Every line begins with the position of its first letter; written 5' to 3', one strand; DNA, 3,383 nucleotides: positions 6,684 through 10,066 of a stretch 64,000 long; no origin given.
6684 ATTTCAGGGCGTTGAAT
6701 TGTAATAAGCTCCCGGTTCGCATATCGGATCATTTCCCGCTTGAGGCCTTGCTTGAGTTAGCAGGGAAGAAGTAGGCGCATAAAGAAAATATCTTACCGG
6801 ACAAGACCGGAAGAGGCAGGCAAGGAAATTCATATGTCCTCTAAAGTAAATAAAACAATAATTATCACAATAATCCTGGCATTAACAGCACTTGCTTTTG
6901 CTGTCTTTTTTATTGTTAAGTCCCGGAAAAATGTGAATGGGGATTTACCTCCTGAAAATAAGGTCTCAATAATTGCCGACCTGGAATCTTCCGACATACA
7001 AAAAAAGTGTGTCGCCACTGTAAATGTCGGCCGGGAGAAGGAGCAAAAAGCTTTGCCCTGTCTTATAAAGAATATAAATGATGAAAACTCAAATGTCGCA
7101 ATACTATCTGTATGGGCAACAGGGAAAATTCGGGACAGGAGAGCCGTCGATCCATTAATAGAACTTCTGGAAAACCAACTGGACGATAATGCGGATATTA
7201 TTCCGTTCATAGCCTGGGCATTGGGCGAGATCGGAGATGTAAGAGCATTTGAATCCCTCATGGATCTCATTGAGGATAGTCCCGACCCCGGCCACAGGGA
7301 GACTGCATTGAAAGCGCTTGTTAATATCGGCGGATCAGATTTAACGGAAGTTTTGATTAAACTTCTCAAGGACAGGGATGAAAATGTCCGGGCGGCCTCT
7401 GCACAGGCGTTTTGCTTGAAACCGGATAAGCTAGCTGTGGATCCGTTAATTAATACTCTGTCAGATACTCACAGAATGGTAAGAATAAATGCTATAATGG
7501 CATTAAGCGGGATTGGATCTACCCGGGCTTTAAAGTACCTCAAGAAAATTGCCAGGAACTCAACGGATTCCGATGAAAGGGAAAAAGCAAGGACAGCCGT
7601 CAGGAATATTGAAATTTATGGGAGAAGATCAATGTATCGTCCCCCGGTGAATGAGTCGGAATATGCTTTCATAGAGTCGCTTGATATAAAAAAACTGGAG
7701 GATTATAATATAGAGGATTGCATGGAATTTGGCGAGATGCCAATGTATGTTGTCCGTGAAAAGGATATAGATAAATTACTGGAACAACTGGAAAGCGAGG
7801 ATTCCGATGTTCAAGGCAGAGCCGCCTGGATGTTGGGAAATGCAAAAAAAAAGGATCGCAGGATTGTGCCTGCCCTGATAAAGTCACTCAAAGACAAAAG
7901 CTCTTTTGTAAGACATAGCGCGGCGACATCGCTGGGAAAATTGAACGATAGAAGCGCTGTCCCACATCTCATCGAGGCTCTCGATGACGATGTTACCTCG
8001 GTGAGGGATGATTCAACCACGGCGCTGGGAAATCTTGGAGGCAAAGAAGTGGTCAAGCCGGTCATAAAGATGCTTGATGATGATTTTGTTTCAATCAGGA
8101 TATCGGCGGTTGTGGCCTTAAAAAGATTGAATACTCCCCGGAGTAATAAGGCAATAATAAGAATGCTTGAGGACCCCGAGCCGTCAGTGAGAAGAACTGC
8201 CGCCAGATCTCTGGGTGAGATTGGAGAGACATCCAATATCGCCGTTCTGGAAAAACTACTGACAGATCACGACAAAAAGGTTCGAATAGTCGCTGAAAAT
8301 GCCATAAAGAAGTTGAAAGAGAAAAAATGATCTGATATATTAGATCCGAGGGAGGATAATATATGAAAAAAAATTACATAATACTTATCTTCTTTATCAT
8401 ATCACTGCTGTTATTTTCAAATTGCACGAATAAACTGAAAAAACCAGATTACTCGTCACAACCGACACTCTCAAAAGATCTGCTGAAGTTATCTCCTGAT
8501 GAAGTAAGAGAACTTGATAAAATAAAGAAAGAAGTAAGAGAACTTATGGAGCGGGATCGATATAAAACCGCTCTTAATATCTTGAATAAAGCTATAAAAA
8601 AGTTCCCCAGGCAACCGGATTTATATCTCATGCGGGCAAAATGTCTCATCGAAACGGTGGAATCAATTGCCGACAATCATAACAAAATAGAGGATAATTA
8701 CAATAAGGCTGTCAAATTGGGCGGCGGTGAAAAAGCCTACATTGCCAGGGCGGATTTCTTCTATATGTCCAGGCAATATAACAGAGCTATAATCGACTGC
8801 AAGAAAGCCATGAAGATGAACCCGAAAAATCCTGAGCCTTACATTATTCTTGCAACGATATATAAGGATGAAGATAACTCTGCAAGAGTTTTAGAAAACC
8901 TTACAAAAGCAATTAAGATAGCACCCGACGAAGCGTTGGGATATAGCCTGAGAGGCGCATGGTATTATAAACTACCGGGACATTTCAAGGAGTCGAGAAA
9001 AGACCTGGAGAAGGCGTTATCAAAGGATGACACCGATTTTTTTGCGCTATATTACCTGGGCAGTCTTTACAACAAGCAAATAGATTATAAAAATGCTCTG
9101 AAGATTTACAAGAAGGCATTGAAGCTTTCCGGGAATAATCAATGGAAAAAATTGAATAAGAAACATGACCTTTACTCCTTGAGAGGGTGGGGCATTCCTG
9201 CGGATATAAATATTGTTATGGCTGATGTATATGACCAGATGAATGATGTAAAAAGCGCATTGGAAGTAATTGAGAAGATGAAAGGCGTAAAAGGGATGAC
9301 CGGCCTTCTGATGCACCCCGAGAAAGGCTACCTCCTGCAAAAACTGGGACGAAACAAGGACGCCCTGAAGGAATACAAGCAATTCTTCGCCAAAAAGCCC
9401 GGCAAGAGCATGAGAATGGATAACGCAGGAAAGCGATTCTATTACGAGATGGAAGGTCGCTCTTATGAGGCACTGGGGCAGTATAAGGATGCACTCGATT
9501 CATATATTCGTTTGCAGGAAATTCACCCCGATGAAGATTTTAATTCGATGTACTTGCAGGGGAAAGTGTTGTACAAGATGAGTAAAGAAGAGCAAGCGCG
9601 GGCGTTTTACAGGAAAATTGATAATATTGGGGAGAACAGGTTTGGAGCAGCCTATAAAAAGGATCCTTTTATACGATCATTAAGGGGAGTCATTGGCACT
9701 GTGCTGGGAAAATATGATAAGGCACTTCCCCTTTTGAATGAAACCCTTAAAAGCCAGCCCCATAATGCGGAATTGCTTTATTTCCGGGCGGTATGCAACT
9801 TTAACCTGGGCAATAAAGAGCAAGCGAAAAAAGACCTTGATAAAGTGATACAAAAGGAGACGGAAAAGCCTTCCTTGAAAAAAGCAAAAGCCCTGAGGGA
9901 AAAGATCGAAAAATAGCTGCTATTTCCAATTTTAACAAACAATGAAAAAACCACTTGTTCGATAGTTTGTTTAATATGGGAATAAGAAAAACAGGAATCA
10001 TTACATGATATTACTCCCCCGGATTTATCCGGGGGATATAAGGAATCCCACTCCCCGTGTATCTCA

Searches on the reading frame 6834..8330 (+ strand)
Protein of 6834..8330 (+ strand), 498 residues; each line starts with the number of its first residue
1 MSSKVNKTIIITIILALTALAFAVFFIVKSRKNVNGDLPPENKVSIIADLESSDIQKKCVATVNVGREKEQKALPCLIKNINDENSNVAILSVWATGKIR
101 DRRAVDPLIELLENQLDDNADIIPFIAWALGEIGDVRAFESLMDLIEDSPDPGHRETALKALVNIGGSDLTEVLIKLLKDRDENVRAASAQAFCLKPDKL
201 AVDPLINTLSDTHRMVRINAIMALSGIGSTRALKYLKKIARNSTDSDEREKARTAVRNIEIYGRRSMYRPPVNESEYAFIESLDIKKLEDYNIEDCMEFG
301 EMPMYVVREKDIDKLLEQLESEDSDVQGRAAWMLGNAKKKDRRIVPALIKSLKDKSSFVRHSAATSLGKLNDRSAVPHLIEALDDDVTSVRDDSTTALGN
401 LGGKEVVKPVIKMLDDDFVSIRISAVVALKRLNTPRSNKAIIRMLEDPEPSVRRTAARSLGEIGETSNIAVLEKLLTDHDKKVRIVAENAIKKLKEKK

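Call 18: search_protein_families(library=pfam, proteins=[window:6834-8330:+], max_evalue=0.00001)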
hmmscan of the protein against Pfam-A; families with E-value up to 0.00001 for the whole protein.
window:6834-8330:+ (498 aa): 10 families
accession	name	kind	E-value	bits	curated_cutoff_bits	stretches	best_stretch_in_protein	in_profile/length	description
PF13646.12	HEAT_2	-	3.8e-70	232.6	27.7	5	312-398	1-87/88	HEAT repeats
PF02985.28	HEAT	-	3.7e-41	135.6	23.5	0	440-465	4-29/31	HEAT repeat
PF03130.22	HEAT_PBS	-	1.7e-38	127.1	20.9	1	359-385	1-27/27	PBS lyase HEAT-like repeat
PF13513.12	HEAT_EZ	-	1.1e-31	109.2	27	0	312-336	30-54/55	HEAT-like repeat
PF00514.29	Arm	-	1.7e-23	82.3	20.6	0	375-401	13-39/41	Armadillo/beta-catenin-like repeat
PF12717.13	Cnd1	-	1.1e-11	45.5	26.4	0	440-497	25-88/162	non-SMC mitotic condensation complex subunit 1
PF01602.26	Adaptin_N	-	1.3e-10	40.9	37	0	149-236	90-189/524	Adaptin N terminal region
PF21581.3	SCD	-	7.8e-08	33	27.5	0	208-231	38-61/75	Stromalin conservative domain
PF12755.13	Vac14_Fab1_bd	-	1.9e-06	28.8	22.1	0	338-367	22-51/97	Vacuolar 14 Fab1-binding region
PF10363.15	RTP1_C1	-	6.8e-06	26.6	25.9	0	312-388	20-88/112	Required for nuclear transport of RNA pol II C-terminus 1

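Call 55: search_protein_families(library=padloc, proteins=[window:6834-8330:+], max_evalue=0.001)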
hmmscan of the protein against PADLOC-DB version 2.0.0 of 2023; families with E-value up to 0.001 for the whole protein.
window:6834-8330:+ (498 aa): 5 families
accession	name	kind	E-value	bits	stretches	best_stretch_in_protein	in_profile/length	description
PDLC02919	HEAT-ARM_XIII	-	5.6e-31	104.9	4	309-402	546-637/1972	-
PDLC02973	WGR_XIII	-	6.5e-15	52.7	2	91-188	116-211/973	-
PDLC01150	HEAT_CxxC_PDDEXK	-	6.3e-12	43.4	0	331-412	13-94/288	HEAT_CxxC_PD-DEXK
PDLC03925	OloA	-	2e-07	28.7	0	72-202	152-277/596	-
PDLC03759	RT_UG21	-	9.7e-06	22.6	0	336-484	308-462/503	DRT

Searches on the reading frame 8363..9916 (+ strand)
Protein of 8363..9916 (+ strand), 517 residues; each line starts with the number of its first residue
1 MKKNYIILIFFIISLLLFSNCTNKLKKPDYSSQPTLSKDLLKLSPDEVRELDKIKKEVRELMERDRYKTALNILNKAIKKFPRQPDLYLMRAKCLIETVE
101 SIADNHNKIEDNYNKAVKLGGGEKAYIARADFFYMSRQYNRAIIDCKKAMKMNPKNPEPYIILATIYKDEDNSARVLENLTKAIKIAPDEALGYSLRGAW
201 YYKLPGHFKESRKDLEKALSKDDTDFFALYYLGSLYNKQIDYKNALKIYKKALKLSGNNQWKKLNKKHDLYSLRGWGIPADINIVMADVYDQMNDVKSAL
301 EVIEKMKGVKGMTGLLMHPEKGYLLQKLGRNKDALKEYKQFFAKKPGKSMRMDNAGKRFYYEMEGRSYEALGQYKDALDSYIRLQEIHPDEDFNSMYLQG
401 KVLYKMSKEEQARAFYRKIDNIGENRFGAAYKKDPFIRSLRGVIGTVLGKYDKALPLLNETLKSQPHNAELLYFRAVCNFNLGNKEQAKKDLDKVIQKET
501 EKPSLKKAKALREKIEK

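Call 18: search_protein_families(library=pfam, proteins=[window:8363-9916:+], max_evalue=0.00001)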
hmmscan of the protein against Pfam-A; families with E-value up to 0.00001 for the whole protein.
window:8363-9916:+ (517 aa): 15 families
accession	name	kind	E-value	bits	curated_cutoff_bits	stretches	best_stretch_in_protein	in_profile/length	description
PF07719.23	TPR_2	-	4.5e-29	98.6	27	0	469-498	1-30/34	Tetratricopeptide repeat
PF14559.12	TPR_19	-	9.7e-28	96.7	25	1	449-510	5-66/68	Tetratricopeptide repeat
PF13428.12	TPR_14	-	1.9e-24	84.1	23.5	0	59-93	9-43/44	Tetratricopeptide repeat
PF13432.12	TPR_16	-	3.8e-24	85.2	32.7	0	448-488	10-50/65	Tetratricopeptide repeat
PF00515.34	TPR_1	-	2e-22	78.4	27.8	0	228-259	3-34/34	Tetratricopeptide repeat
PF13181.12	TPR_8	-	1.5e-18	65.8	25.7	0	229-259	4-34/34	Tetratricopeptide repeat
PF12895.13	ANAPC3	-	3.7e-17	62.8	27.2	0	449-495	3-49/82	Anaphase-promoting complex, cyclosome, subunit 3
PF13414.12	TPR_11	-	4.1e-16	58.8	26.8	0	177-204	14-41/42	TPR repeat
PF13371.12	TPR_9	-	3.1e-15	56.4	35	0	450-511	10-71/73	Tetratricopeptide repeat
PF13174.12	TPR_6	-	7.2e-15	55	26.3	0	475-498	6-29/33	Tetratricopeptide repeat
PF13424.12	TPR_12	-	1.7e-14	54.2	30.1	0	365-418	10-70/77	Tetratricopeptide repeat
PF13431.12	TPR_17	-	7.4e-14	51.2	24.4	0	146-174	2-30/34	Tetratricopeptide repeat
PF13176.12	TPR_7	-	1.2e-08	34.8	27.9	0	365-390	6-31/36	Tetratricopeptide repeat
PF23914.1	TPR_CcmH_CycH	-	1.5e-08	35.1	42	0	149-259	42-154/158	Cytochrome c-type biogenesis protein H TPR domain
PF25060.1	ARM_TT21_2nd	-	2.5e-06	27.6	27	0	453-500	206-253/270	Tetratricopeptide repeat protein 21 second ARM domain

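Call 55: search_protein_families(library=padloc, proteins=[window:8363-9916:+], max_evalue=0.001)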
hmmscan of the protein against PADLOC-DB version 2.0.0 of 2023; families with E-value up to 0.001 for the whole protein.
window:8363-9916:+ (517 aa): 0 families
